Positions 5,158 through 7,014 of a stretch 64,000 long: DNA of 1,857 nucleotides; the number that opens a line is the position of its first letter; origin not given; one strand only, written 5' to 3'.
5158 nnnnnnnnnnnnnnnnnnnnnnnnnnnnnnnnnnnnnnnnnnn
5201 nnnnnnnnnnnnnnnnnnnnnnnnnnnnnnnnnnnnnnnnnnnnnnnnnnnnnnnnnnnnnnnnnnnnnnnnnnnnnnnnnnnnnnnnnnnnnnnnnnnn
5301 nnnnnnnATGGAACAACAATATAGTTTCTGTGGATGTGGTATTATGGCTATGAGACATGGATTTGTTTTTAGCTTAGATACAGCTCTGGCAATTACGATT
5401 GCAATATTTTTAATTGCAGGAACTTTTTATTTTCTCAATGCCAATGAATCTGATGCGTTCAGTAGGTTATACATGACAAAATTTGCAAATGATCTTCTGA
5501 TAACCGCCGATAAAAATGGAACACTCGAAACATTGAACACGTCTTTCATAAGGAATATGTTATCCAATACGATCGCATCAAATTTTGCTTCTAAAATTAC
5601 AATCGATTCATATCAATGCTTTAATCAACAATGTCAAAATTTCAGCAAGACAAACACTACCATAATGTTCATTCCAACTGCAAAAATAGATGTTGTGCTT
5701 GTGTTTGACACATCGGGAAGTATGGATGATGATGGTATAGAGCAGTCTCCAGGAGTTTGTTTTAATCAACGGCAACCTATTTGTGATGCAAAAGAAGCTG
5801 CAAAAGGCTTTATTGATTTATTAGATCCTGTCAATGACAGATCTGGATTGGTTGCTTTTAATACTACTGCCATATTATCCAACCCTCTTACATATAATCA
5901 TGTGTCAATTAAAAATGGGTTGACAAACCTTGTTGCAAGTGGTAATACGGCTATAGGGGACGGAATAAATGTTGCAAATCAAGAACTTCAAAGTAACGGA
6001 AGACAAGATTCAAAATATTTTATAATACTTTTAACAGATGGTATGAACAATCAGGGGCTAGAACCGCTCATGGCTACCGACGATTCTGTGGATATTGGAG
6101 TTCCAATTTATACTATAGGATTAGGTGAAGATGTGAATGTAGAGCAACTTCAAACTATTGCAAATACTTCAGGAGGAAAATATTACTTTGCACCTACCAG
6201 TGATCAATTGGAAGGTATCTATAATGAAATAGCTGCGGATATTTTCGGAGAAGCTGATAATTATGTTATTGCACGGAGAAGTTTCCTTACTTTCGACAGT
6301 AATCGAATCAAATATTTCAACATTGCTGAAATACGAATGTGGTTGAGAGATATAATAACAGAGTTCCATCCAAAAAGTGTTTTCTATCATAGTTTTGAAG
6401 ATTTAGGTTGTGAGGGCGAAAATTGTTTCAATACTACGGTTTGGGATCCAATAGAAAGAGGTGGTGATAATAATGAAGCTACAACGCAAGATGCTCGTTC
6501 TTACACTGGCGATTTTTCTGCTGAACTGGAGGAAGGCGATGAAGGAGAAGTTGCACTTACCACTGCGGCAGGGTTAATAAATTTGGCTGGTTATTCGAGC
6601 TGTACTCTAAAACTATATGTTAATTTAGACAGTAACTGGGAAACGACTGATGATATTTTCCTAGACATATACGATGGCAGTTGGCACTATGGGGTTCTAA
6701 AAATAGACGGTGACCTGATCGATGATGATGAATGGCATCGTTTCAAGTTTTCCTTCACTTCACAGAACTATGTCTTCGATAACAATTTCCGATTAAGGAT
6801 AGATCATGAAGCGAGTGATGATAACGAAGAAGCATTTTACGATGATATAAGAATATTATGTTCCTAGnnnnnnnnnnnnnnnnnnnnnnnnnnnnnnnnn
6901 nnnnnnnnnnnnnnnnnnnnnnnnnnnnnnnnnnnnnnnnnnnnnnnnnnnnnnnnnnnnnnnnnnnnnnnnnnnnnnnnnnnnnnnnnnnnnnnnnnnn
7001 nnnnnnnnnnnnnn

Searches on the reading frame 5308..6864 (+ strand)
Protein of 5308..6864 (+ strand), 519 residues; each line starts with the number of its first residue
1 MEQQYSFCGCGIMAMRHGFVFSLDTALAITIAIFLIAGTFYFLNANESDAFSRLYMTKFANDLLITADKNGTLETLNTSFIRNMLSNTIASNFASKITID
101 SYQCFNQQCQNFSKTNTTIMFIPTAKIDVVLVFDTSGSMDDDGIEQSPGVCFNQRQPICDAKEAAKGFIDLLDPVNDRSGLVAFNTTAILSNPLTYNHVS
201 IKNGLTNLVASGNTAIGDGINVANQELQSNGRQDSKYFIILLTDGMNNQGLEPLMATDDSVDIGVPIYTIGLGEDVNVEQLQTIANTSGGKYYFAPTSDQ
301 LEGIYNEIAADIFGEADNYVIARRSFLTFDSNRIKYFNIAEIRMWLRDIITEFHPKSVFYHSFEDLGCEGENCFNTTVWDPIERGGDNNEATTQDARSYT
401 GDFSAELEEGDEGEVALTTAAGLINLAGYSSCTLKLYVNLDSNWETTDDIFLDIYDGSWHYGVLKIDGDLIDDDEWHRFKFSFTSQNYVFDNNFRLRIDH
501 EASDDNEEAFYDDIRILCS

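Call 3: search_protein_families(library=pfam, proteins=[window:5308-6864:+], max_evalue=0.01)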
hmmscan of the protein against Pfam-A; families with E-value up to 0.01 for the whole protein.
window:5308-6864:+ (519 aa): 4 families
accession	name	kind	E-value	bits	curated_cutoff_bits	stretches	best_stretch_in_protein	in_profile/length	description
PF00092.34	VWA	-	5.6e-20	72.7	23.8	1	128-306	1-173/174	von Willebrand factor type A domain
PF13519.12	VWA_2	-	3.3e-13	50.6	27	1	129-245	1-106/107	von Willebrand factor type A domain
PF06707.17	DUF1194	-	2.8e-05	23.9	27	1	207-274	88-156/206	Protein of unknown function (DUF1194)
PF13768.12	VWA_3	-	4.8e-05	23.9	27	1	231-294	92-155/155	von Willebrand factor type A domain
